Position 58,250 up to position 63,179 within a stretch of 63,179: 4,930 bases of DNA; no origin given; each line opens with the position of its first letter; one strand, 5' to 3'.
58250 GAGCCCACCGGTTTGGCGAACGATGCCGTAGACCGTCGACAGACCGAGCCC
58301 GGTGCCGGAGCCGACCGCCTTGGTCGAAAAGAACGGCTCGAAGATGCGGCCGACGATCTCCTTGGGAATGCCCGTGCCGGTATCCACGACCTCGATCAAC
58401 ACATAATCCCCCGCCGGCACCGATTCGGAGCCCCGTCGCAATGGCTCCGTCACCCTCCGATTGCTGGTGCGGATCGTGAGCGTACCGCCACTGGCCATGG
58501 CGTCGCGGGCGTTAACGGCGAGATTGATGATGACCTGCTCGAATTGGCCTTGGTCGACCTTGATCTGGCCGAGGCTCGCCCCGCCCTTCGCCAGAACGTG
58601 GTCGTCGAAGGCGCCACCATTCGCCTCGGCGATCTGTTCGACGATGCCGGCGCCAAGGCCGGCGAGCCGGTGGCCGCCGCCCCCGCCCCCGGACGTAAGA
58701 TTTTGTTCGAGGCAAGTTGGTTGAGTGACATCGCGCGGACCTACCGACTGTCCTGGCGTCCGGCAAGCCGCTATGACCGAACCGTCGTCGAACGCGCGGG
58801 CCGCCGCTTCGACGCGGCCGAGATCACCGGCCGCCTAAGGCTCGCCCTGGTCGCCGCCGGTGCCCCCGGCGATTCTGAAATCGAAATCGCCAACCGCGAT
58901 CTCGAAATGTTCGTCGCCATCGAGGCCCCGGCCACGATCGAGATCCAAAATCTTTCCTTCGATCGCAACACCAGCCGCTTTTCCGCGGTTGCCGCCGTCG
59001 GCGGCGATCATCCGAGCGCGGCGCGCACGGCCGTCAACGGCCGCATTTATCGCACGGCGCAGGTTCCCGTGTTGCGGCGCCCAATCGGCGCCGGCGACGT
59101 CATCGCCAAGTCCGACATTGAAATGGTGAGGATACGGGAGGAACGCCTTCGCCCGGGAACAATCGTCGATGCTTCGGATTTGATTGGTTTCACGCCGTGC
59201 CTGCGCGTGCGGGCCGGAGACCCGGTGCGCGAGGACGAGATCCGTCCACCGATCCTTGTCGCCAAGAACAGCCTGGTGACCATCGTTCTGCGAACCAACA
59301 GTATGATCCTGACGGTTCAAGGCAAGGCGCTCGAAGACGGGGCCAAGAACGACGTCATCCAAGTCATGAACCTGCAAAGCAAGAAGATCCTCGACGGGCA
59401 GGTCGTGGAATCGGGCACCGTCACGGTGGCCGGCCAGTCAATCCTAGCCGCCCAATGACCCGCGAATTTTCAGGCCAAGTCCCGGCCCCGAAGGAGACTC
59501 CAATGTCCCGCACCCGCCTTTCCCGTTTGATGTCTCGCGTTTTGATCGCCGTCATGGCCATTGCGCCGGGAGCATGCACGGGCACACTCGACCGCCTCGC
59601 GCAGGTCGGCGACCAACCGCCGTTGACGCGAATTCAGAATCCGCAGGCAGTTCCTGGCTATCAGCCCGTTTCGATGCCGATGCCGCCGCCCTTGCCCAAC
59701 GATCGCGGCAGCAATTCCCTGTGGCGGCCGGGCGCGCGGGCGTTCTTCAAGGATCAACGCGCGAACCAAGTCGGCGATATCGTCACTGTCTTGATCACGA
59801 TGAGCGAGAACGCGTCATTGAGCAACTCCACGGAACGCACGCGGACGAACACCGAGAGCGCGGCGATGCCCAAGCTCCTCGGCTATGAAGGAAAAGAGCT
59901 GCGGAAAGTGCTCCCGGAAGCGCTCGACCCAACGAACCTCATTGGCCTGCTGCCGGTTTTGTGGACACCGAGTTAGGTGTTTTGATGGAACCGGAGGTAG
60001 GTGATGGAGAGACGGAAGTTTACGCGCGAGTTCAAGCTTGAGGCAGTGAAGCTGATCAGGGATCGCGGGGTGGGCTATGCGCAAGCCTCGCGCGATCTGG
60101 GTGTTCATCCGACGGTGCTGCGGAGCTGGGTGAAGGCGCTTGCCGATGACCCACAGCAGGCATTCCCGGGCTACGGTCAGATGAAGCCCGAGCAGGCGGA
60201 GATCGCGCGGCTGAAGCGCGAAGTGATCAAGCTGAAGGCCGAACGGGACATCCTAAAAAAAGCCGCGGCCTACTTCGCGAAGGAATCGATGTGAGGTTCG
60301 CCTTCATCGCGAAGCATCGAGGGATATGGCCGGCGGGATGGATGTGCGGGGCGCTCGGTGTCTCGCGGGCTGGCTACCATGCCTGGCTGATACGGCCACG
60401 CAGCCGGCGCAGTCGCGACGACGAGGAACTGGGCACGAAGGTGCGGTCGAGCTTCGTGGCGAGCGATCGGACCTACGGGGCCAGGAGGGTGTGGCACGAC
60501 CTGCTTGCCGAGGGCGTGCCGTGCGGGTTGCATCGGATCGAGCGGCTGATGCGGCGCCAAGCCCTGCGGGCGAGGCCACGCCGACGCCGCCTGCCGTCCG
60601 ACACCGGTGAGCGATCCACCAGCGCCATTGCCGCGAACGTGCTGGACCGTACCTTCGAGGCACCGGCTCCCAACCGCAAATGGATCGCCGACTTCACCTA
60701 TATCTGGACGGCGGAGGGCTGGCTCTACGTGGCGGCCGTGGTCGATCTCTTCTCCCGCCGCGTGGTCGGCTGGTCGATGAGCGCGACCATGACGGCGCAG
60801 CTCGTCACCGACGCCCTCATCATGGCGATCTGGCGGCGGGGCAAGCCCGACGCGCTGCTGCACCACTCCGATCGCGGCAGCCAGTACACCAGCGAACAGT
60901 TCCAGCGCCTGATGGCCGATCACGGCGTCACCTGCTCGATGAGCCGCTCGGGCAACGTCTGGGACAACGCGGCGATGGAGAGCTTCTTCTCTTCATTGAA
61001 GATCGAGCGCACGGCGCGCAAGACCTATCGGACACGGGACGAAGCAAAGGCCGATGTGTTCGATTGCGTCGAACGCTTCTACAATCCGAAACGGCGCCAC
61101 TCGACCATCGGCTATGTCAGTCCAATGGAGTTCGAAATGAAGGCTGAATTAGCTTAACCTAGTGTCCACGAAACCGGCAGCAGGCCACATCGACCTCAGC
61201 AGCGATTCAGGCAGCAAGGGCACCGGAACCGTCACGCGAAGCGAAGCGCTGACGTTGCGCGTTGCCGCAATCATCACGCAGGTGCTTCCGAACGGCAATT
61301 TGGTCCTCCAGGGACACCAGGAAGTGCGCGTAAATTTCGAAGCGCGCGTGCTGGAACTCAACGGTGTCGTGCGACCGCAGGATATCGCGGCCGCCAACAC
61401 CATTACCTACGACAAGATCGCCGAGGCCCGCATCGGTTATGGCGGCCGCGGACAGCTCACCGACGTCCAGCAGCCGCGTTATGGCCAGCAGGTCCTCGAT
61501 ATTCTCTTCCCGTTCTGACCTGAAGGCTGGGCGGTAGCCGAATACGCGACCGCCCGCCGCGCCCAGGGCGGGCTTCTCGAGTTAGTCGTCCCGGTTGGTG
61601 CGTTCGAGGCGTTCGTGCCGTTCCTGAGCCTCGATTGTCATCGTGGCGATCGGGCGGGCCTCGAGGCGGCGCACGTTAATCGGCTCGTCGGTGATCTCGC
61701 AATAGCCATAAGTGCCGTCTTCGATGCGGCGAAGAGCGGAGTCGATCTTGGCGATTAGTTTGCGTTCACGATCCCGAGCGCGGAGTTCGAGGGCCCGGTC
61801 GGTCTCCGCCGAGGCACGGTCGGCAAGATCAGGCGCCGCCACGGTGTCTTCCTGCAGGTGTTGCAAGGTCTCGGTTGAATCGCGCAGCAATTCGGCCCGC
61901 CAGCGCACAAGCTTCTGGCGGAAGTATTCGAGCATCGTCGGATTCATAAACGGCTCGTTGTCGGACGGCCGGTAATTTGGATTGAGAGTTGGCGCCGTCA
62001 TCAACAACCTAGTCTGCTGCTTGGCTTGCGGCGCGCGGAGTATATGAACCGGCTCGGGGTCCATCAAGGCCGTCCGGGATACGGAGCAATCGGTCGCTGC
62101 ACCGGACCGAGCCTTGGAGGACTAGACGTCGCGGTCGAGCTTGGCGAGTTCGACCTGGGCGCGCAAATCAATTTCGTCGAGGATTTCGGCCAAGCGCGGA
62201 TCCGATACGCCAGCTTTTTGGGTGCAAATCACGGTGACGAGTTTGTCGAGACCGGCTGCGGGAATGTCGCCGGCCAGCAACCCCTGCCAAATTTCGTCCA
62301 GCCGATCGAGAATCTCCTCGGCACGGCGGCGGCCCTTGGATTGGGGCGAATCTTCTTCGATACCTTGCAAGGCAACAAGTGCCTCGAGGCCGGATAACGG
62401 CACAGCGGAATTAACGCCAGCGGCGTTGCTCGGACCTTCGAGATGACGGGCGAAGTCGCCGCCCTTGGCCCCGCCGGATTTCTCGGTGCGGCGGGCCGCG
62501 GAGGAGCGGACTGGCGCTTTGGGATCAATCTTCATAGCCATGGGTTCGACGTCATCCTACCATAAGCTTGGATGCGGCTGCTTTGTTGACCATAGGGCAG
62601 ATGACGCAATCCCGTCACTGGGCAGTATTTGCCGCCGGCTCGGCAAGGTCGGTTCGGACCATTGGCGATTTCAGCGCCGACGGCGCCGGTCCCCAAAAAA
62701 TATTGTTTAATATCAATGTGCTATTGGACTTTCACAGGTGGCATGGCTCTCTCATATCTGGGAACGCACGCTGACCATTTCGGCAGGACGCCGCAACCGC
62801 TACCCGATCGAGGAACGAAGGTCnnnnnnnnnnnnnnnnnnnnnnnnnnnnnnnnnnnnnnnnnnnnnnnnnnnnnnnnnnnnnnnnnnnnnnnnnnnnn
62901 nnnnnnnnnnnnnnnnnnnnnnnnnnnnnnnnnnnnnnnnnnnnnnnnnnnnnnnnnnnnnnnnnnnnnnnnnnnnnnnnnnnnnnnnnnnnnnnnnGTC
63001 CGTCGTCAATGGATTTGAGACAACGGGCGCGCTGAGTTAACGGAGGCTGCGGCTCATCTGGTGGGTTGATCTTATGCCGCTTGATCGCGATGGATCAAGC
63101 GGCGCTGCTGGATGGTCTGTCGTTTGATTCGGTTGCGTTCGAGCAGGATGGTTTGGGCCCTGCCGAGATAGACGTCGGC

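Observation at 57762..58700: Head-to-head junction of a 5'-truncated CckA-like kinase and a 5'-truncated flgA, consistent with a single deletion scar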

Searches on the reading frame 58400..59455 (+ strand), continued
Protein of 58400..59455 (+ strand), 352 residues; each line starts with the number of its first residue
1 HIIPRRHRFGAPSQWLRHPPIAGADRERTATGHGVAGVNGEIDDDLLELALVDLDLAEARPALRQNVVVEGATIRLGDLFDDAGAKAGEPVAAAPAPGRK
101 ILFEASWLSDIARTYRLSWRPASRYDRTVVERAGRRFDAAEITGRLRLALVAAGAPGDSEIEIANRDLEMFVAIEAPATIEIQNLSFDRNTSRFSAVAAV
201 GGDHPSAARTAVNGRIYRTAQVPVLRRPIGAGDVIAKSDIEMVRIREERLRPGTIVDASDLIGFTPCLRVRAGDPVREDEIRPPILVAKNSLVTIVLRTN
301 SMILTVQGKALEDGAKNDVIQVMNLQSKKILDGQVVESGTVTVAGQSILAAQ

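Call 33: find_encoding_contigs(protein=P0001, flank=1000, max_places=5)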
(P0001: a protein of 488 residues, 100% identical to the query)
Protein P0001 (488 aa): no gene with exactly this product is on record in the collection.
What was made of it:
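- Tried and rejected: Looking up the 488-aa fused ORF to learn the window's sample failed, because it is not on record (call 33).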

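Call 63: find_related_loci(query=L087:228-974:+, collection=genome_contigs, flank=10000)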
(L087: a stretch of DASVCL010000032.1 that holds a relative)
Query L087:228-974:+ (249 aa) in genome_contigs; peptide patterns used: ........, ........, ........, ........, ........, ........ (x = any residue, [..] = any of these).
600 stretches matched a pattern (row limit reached: there are more); 541 encode a relative of the query (tblastn E <= 1e-3); the best 80 are kept; 80 distinct loci.
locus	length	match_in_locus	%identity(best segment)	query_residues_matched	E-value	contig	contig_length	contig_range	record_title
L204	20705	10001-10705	74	13-247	1e-111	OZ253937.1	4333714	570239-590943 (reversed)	MAG: Alphaproteobacteria bacterium isolate 26bd64c0-0f2d-4e52-a063-61ff611ccdf2 genome assembly, chromosome: 1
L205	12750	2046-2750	73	14-247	2e-110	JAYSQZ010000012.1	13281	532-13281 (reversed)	MAG: Alphaproteobacteria bacterium isolate GFS_11880 GFS_11880_11, whole genome shotgun sequence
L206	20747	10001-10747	67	2-248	3e-109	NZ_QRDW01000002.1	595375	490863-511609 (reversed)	Aestuariispira insulae strain CECT 8488 Ga0244593_102, whole genome shotgun sequence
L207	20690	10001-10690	70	19-248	4e-108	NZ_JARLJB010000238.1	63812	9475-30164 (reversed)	MAG: Telmatospirillum sp. isolate MAG_CA127 MetaCoAG_Bin_127_Anoxic_k141_1267688, whole genome shotgun sequence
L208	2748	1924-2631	75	16-247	3e-110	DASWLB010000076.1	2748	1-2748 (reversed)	MAG TPA_asm: Alphaproteobacteria bacterium isolate SMAG_U2937 k141_772058, whole genome shotgun sequence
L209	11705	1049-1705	74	28-246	1e-105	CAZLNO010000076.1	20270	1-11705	MAG TPA_asm: uncultured Rhodovibrionaceae bacterium isolate SRP141376_co2_316 genome assembly, contig: NODE_5490_length_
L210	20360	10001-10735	63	5-249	2e-104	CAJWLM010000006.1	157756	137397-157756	MAG TPA_asm: uncultured Rhodospirillaceae bacterium isolate ERR599052_bin.81_MetaBAT_v2.12.1_MAG genome assembly, contig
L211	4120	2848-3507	74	28-246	2e-104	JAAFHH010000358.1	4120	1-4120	MAG: Alphaproteobacteria bacterium isolate bin64.metabat.ball.128 WN_Alphaproteobacteria_2_scaffold_358, whole genome sh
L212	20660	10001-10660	73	31-247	7e-104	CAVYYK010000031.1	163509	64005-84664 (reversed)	MAG: uncultured Alphaproteobacteria bacterium isolate MFD05684.bin.2.180 genome assembly, contig: contig_48023, whole ge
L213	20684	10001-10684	67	21-248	1e-103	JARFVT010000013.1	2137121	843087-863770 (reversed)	MAG: Alphaproteobacteria bacterium isolate MAG-1 scaffold_310_np1212, whole genome shotgun sequence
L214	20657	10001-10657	72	28-246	7e-103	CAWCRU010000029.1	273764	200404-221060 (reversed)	MAG: uncultured Alphaproteobacteria bacterium isolate MFD04944.bin.2.104 genome assembly, contig: contig_59795, whole ge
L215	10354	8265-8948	66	20-247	1e-102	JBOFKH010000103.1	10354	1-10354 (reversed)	MAG: Alphaproteobacteria bacterium isolate WFFMC_MAG_371 k139_50096_flag=0_multi=4.6762_len=10354, whole genome shotgun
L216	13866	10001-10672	70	25-247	4e-102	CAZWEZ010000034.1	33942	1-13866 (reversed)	MAG TPA_asm: uncultured Thalassospiraceae bacterium isolate binchicken_co85_32 genome assembly, contig: NODE_768_length_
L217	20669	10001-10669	71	27-247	6e-102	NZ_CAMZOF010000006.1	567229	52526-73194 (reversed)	Pelagibius sp. Alg239-R121 NODE_6_length_567229_cov_63.5832, whole genome shotgun sequence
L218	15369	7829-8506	69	24-247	9e-102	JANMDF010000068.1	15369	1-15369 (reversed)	MAG: Alphaproteobacteria bacterium isolate OTE_75_metabat_199 OTE_75_k141_1195524, whole genome shotgun sequence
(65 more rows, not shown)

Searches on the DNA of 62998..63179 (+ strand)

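Call 59: search_dna_similar(query=window:62998-63179:+, collection=plasmids, mode=distant, max_rows=8, max_evalue=0.001)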
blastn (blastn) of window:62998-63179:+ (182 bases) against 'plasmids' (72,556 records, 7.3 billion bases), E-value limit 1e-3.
Records with a match: 141; places in all: 222; records where one place covers at least 80% of the query: 93.
Best place of each record, by identity: 60-80% 141.
By first word of the organism name: Agrobacterium 30; Bradyrhizobium 16; Sphingobium 15; Rhizobium 8; Brucella 6; Methylobacterium 6; Roseomonas 6; Sphingomonas 6; Novosphingobium 5; Sphingopyxis 4; and 25 more.
By predicted mobility (MOB-suite, as given by PLSDB): conjugative 71; non-mobilizable 50; mobilizable 20.
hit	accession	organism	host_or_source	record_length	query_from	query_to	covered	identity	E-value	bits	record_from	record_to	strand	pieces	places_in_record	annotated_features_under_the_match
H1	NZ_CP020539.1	Sphingobium herbicidovorans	cell culture,soil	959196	1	182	100%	76.9%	7e-31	140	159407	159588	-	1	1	none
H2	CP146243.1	Agrobacterium vitis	Vitis vinifera,cell culture,Grape gall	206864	1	182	100%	74.2%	1e-22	113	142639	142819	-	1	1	IS3 family transposase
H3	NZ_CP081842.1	Agrobacterium vitis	Vitis,Cell culture,South Africa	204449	1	182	100%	73.8%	5e-20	104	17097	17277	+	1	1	none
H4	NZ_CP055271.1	Agrobacterium vitis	Vitis vinifera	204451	1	182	100%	73.8%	5e-20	104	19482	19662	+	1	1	none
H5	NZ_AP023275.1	Agrobacterium vitis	Vitis vinifera,grapevine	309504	1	182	100%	73.8%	5e-20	104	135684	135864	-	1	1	none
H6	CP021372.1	Rhizobium sp. ACO-34A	Agave americana L.,cell ...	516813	1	182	100%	72.7%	3e-17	95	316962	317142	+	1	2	none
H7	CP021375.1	Rhizobium sp. ACO-34A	Agave americana L.,cell ...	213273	1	182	100%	72.7%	3e-17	95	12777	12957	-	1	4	hypothetical protein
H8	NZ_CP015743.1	Shinella sp. HZN7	-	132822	1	182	100%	72.5%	6e-19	100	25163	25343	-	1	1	IS3 family transposase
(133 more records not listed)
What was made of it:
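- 62998..63179 (.): End of a second, different IS3-family element that interrupts flgI. The contig ends inside it. Two of the eight listed hits are annotated IS3 family transposase there (call 59).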
